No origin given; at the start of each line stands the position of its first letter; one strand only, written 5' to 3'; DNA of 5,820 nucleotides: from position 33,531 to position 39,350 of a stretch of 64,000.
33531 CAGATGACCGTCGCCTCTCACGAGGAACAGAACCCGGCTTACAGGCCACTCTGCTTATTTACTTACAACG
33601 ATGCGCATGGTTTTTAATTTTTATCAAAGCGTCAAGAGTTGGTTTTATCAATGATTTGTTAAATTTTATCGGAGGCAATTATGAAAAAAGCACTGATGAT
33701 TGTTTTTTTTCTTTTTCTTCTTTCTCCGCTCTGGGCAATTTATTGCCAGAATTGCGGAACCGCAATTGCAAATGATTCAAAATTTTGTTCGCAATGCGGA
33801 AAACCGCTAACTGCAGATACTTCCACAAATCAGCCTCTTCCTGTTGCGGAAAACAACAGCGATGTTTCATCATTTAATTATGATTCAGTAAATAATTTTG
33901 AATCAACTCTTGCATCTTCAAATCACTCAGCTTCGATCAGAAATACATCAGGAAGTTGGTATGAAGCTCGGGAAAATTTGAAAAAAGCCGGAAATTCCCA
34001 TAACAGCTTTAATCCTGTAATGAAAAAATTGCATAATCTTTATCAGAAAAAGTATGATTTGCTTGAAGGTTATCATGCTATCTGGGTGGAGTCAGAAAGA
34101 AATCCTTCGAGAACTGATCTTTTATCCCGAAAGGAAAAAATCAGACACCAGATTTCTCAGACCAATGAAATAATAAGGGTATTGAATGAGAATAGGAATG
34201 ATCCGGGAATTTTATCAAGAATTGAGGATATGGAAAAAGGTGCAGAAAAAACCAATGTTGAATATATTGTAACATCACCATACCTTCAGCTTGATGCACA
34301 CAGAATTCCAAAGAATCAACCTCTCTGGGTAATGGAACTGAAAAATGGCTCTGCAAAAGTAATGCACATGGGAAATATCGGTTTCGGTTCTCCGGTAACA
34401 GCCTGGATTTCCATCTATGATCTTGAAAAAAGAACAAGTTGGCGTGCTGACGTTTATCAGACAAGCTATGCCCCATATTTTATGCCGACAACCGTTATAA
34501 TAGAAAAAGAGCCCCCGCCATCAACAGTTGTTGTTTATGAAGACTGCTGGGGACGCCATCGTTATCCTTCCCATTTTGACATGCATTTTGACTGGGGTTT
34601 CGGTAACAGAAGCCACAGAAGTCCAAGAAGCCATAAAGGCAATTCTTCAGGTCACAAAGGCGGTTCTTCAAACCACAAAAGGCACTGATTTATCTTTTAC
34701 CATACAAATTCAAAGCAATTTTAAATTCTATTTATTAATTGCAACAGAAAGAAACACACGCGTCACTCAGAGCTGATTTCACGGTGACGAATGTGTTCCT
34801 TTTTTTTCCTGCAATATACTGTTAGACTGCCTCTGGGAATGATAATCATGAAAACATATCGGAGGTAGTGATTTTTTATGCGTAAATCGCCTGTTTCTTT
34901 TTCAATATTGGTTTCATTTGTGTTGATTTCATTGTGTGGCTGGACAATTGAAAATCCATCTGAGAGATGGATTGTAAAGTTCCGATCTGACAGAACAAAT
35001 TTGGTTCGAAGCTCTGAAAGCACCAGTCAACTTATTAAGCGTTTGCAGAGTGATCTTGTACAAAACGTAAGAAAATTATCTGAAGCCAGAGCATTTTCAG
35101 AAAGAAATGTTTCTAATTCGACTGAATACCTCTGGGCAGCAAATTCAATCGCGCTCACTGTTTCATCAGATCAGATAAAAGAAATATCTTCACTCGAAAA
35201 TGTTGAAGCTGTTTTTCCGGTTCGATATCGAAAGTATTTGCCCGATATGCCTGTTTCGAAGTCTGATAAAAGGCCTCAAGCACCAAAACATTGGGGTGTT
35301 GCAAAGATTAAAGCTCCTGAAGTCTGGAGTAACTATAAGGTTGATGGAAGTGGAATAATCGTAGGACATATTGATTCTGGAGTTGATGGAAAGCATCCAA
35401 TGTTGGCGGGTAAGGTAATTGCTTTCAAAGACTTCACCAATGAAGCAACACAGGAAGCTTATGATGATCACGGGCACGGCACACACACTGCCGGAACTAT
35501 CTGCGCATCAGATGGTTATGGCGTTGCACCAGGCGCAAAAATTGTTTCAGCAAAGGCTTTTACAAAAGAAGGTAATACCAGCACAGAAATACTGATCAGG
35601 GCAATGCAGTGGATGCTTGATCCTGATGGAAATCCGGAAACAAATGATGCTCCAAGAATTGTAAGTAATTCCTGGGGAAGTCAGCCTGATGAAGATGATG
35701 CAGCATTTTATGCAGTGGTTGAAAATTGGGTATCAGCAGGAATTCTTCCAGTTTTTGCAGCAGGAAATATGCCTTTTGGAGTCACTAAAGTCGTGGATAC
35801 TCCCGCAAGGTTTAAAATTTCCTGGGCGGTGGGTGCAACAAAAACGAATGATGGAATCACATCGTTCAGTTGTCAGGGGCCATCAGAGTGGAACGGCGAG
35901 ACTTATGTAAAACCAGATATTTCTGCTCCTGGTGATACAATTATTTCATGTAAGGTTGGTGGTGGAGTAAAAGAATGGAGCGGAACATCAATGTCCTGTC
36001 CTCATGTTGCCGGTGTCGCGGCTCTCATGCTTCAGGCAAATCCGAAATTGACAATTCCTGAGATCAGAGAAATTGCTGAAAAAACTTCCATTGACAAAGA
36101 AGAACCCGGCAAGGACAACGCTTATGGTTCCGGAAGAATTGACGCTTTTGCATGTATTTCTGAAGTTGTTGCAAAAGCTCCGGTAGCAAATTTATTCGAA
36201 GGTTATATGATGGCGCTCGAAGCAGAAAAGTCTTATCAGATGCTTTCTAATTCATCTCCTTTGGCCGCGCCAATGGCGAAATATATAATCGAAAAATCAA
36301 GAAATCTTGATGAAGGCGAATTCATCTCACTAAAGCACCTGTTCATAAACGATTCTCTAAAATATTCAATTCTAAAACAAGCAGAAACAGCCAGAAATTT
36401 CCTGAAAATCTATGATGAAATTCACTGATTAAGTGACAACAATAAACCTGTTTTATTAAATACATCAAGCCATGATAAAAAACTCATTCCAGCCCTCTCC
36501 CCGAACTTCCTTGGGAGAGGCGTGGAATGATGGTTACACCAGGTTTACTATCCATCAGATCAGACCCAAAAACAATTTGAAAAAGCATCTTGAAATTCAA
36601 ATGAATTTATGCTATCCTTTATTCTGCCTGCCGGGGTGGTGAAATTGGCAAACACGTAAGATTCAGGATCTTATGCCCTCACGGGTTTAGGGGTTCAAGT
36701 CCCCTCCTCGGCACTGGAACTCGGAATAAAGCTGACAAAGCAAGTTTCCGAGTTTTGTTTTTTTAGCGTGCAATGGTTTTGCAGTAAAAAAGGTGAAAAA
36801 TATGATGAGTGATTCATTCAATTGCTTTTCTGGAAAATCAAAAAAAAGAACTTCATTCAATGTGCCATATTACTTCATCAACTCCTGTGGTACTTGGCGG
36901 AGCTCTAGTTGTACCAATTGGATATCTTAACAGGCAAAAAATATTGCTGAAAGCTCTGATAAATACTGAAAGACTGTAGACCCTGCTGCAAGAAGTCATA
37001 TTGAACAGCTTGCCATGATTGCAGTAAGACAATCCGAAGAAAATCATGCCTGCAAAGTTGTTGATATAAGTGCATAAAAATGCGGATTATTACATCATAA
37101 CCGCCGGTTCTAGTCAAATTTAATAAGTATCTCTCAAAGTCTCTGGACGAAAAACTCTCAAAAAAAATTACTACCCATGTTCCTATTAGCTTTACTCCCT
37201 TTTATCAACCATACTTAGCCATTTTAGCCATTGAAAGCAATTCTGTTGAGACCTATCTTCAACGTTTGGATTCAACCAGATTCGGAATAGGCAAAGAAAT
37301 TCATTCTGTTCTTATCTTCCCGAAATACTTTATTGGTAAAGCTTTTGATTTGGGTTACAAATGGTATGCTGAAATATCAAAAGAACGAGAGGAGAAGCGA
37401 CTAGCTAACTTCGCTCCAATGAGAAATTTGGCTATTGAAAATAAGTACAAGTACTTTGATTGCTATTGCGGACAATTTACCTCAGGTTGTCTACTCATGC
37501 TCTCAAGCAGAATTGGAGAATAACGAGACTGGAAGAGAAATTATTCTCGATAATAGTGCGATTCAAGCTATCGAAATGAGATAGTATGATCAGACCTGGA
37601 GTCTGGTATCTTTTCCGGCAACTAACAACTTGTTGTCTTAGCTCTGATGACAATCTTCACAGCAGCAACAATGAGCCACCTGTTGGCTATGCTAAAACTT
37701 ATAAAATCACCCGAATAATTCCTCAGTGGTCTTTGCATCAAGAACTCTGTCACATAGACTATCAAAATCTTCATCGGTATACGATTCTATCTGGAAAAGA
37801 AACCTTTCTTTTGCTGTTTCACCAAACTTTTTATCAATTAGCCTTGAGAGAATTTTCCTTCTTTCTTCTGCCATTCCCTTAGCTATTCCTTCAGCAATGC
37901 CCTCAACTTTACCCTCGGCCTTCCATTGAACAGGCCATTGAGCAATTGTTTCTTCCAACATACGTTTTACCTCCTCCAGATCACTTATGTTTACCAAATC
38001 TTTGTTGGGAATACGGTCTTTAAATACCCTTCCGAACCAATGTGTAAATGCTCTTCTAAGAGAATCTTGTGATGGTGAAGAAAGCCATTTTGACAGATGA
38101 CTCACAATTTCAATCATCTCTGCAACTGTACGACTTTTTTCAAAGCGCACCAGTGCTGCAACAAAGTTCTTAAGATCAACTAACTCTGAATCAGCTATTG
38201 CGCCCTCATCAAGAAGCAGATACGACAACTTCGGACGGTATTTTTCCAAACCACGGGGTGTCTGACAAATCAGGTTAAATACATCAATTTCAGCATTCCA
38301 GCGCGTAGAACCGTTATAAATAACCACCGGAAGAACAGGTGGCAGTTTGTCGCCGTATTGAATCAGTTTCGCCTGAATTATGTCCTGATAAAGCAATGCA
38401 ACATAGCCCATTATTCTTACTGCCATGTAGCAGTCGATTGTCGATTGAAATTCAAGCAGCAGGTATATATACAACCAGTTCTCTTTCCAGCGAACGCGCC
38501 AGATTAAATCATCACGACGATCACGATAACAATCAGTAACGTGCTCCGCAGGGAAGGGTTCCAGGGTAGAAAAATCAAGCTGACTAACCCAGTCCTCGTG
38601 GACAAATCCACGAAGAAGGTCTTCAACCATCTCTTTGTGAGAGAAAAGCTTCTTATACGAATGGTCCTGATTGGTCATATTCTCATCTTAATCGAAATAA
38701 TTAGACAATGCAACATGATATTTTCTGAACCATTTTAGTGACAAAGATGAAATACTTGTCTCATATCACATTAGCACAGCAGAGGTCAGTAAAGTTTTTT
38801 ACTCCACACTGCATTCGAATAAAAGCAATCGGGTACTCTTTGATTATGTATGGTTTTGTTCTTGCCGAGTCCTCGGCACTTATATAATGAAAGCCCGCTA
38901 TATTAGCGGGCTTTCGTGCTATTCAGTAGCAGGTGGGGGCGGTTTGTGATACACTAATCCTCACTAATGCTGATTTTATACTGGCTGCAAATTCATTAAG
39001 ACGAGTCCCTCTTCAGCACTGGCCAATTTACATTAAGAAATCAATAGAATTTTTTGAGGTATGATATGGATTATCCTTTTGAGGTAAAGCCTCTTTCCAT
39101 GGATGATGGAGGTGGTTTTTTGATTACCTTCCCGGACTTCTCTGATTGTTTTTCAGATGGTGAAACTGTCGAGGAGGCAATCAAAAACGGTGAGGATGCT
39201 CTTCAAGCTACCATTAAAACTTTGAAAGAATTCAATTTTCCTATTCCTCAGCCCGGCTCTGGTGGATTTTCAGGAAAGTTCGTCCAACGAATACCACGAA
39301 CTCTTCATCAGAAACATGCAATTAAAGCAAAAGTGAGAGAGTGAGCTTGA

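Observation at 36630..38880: tRNA-Leu-associated mini-island carrying an Rpn/YhgA-like nuclease, bounded by an 11-bp direct repeat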

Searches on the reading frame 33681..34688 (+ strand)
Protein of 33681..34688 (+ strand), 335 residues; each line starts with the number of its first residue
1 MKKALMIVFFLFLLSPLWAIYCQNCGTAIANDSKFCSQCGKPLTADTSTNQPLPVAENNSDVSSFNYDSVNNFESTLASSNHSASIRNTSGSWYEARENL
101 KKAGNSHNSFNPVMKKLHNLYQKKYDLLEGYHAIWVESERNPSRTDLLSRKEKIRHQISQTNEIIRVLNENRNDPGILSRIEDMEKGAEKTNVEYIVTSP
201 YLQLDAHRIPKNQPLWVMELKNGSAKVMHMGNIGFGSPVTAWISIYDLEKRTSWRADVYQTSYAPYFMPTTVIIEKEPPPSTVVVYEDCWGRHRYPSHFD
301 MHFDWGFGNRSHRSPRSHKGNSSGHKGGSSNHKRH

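Call 45: search_protein_families(library=ncbifam, proteins=[window:33681-34688:+], max_evalue=0.01)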
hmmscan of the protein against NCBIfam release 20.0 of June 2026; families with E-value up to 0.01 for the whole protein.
window:33681-34688:+ (335 aa): 2 families
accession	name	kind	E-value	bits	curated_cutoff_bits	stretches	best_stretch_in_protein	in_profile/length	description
NF045510.1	4Cys_prefix_kin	domain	0.0033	17.6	24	0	32-43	15-26/26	4-Cys prefix domain-containing protein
NF011149.0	PRK14559.1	equivalog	0.0039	16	374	1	20-211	2-181/642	serine/threonine phosphatase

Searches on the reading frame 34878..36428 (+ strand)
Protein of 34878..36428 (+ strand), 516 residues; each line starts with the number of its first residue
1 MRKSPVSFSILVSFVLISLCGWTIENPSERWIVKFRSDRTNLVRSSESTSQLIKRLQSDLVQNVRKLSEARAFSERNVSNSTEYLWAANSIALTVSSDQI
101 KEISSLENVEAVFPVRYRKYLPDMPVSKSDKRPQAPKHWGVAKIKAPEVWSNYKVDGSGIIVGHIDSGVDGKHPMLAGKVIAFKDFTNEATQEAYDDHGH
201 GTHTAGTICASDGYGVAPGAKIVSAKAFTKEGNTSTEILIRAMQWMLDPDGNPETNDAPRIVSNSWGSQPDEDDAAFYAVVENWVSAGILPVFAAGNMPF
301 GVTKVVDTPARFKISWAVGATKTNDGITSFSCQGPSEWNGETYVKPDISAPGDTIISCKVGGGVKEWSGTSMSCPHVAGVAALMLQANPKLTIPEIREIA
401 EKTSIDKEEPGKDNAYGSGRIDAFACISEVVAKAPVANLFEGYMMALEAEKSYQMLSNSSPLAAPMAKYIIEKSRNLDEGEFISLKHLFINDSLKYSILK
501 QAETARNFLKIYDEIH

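Call 6: search_protein_families(library=pfam, proteins=[window:34878-36428:+], max_evalue=0.1)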
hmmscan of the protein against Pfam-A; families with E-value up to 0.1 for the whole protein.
window:34878-36428:+ (516 aa): 2 families
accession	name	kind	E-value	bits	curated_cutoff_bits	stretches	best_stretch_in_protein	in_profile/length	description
PF00082.27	Peptidase_S8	-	1.5e-54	185.7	21.8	1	157-419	1-288/288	Subtilase family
PF05922.21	Inhibitor_I9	-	0.0023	19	21.2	1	31-114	2-75/82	Peptidase inhibitor I9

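Call 8: find_encoding_contigs(protein=window:34878-36428:+, flank=10000, max_places=10)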
Protein window:34878-36428:+ (516 aa): no gene with exactly this product is on record in the collection.

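Call 10: find_related_loci(query=window:34878-36428:+, collection=genome_contigs, flank=10000)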
Query window:34878-36428:+ (516 aa) in genome_contigs; peptide patterns used: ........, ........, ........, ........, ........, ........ (x = any residue, [..] = any of these).
102 stretches matched a pattern; 54 encode a relative of the query (tblastn E <= 1e-3); 54 distinct loci.
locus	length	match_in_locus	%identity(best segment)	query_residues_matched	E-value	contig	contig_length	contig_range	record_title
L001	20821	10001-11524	44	1-516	5e-142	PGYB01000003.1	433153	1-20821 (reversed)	MAG: Candidatus Riflebacteria bacterium HGW-Riflebacteria-1 bjp_ig2103_scaffold_8, whole genome shotgun sequence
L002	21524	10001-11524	44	1-516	2e-138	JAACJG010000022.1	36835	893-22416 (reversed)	MAG: Candidatus Rifleibacterium amylolyticum isolate CH46 Scaffold26, whole genome shotgun sequence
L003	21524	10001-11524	44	1-516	3e-138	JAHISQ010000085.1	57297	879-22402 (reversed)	MAG: Candidatus Riflebacteria bacterium isolate MM_PC_MetaG.mb.182 MM_PC_MetaG.mb.182_k141_824199, whole genome shotgun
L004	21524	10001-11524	43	1-516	5e-138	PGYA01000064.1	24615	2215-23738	MAG: Candidatus Riflebacteria bacterium HGW-Riflebacteria-2 bjp_ig2102_scaffold_1248, whole genome shotgun sequence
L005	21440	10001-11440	45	28-512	3e-136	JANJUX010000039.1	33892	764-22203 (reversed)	MAG: Candidatus Riflebacteria bacterium isolate RXS2_metabat.bin.35 RXS2_k141_153417, whole genome shotgun sequence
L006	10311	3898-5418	43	1-512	3e-135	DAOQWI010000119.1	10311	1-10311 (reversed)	MAG TPA_asm: Candidatus Ozemobacteraceae bacterium isolate AMR_MDS_1066 NODE_6946_length_10311_cov_5.358424, whole genom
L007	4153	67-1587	43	1-516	1e-137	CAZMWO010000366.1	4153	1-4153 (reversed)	MAG TPA_asm: uncultured bacterium isolate SRP192927_co6_749 genome assembly, contig: NODE_61639_length_4153_cov_4.238409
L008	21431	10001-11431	44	1-485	3e-134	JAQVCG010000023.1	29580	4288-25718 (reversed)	MAG: Candidatus Riflebacteria bacterium isolate STD2_83 NODE_5502_length_29580_cov_31.333175_Sandtown_D2, whole genome s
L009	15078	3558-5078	43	1-512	1e-133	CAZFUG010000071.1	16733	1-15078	MAG TPA_asm: uncultured bacterium isolate binchicken_co115_14 genome assembly, contig: NODE_5416_length_16733_cov_4.4417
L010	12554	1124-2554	44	1-485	1e-132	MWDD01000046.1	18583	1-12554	MAG: bacterium ADurb.Bin157 isolate ADurb.Bin157 BWY02_contig000046, whole genome shotgun sequence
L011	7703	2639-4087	44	25-512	1e-132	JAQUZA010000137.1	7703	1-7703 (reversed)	MAG: Candidatus Riflebacteria bacterium isolate STD2_25 NODE_39064_length_7703_cov_2.263860_Sandtown_D2, whole genome sh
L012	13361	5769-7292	43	1-516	6e-132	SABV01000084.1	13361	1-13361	MAG: Erysipelotrichia bacterium isolate INTA.CYC.134 contig-100_3954, whole genome shotgun sequence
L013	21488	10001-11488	42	10-512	3e-123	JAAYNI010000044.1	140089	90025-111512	MAG: Candidatus Riflebacteria bacterium isolate AS21ysBPME_135 103585_AS21, whole genome shotgun sequence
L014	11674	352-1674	41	32-482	7e-108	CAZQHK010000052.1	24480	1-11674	MAG TPA_asm: uncultured bacterium isolate SRP308112_co1_304 genome assembly, contig: NODE_2942_length_24480_cov_14.91091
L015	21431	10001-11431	39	30-514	6e-104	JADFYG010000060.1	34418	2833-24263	MAG: Candidatus Riflebacteria bacterium isolate nDJH6bin19 nDJH6_bin19_NODE_60_length_34418_cov_7.983348, whole genome s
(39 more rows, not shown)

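Call 12: find_homologous_proteins(query=window:34878-36428:+, max_evalue=1e-50)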
Query window:34878-36428:+ (516 aa): 514 proteins with E <= 1e-50 among 8000 candidates; the best 120 are listed.
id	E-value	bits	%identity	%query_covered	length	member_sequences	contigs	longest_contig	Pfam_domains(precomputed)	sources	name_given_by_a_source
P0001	0.0e+0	1171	100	100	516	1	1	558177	PF00082.28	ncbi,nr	ncbi:MAG: S8 family serine peptidase [Candidatus Riflebacteria bacterium]|nr:S8 family serine peptid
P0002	1.3e-175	603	54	97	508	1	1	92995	PF00082.28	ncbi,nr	ncbi:MAG: S8 family serine peptidase [Candidatus Riflebacteria bacterium]|nr:S8 family serine peptid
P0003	9.8e-172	590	53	97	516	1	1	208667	PF00082.28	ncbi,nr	ncbi:MAG: S8 family serine peptidase [Candidatus Riflebacteria bacterium]|nr:S8 family serine peptid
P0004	1.4e-168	580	54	94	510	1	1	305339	PF00082.28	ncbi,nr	ncbi:MAG: S8 family serine peptidase [Candidatus Riflebacteria bacterium]|nr:S8 family serine peptid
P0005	1.1e-165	570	52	97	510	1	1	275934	PF00082.28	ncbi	ncbi:MAG: S8 family serine peptidase [Candidatus Ozemobacteraceae bacterium]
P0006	1.8e-164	566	52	99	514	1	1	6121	PF00082.28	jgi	-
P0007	3.8e-163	562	53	98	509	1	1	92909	PF00082.28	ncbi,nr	ncbi:MAG: S8 family serine peptidase [Candidatus Riflebacteria bacterium]|nr:S8 family serine peptid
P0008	8.1e-161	554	51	99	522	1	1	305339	PF00082.28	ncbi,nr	ncbi:MAG: S8 family serine peptidase [Candidatus Riflebacteria bacterium]|nr:S8 family serine peptid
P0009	1.2e-158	547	49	100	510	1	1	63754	PF00082.28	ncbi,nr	ncbi:MAG: S8 family serine peptidase [Candidatus Riflebacteria bacterium]|nr:S8 family serine peptid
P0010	1.6e-155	537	52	99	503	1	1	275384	PF00082.28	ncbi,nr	ncbi:MAG: S8 family serine peptidase [Candidatus Riflebacteria bacterium]|nr:S8 family serine peptid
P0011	4.3e-150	519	47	99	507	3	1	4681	PF00082.28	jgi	-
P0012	1.6e-147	510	48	100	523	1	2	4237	PF00082.28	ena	-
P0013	9.0e-141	488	50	89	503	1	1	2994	PF00082.28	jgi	jgi:subtilisin family serine protease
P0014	7.3e-139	482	46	98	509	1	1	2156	PF00082.28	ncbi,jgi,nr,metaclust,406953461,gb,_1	ncbi:MAG: Peptidase S8 and S53 subtilisin kexin sedolisin [uncultured bacterium]|nr:MAG: Peptidase S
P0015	9.1e-139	482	49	98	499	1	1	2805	PF00082.28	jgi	-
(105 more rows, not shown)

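Call 13: find_encoding_contigs(protein=P0002, flank=10000, max_places=2)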
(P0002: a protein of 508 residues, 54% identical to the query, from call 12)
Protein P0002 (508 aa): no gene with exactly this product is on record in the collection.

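Call 14: find_encoding_contigs(protein=P0003, flank=10000, max_places=2)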
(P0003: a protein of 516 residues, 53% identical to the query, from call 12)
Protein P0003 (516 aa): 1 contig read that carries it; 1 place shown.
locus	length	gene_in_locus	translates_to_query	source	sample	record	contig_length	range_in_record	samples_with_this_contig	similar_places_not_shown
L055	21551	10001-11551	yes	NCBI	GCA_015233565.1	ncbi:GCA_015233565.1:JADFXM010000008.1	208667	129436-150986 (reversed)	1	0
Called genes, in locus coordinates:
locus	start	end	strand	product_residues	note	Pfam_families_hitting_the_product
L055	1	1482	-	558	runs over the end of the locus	PF04773:FecR (weak)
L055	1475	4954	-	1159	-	PF13620:CarboxypepD_reg (faint), PF13205:Big_5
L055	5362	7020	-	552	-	PF02985:HEAT (faint)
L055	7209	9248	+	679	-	PF01702:TGT, PF05430:Methyltransf_30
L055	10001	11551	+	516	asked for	PF00082:Peptidase_S8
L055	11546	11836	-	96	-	PF03795:YCII (faint)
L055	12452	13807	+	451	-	PF01979:Amidohydro_1, PF07969:Amidohydro_3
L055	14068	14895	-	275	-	PF23023:Anti-Pycsar_Apyc1 (weak), PF00753:Lactamase_B, PF12706:Lactamase_B_2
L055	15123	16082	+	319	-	PF02129:Peptidase_S15 (weak), PF12146:Hydrolase_4, PF00561:Abhydrolase_1 (weak), PF12697:Abhydrolase_6 (faint)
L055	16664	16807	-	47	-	-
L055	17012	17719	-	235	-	PF13353:Fer4_12, PF04055:Radical_SAM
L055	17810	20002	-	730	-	PF03477:ATP-cone, PF13597:NRDD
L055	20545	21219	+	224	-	PF00462:Glutaredoxin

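Call 15: find_encoding_contigs(protein=P0004, flank=10000, max_places=2)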
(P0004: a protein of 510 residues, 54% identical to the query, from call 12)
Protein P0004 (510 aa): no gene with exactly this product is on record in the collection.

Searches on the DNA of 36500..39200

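Call 62: search_rna_families(source=window, start=36500, end=39200, threshold=evalue, max_evalue=1)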
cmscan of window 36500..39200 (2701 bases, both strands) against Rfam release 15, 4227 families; matches with E-value up to 1: 2.
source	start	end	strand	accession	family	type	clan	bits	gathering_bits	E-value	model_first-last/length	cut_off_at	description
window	36630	36713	+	RF00005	tRNA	Gene; tRNA;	CL00001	55.9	29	9.8e-11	1-71/71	no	tRNA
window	38886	38972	-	RF00513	Trp_leader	Cis-reg; leader;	-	21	41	0.44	1-100/100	no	Tryptophan operon leader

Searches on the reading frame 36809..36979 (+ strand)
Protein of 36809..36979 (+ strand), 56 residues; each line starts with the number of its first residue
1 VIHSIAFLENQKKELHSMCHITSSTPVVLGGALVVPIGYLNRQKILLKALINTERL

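Call 6: search_protein_families(library=pfam, proteins=[window:36809-36979:+], max_evalue=0.1)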
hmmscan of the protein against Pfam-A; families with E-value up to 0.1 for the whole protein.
window:36809-36979:+ (56 aa): 0 families

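Call 83: search_protein_families(library=pfam, proteins=[window:36809-36979:+], max_evalue=1)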
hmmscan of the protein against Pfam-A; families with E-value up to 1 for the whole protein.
window:36809-36979:+ (56 aa): 0 families
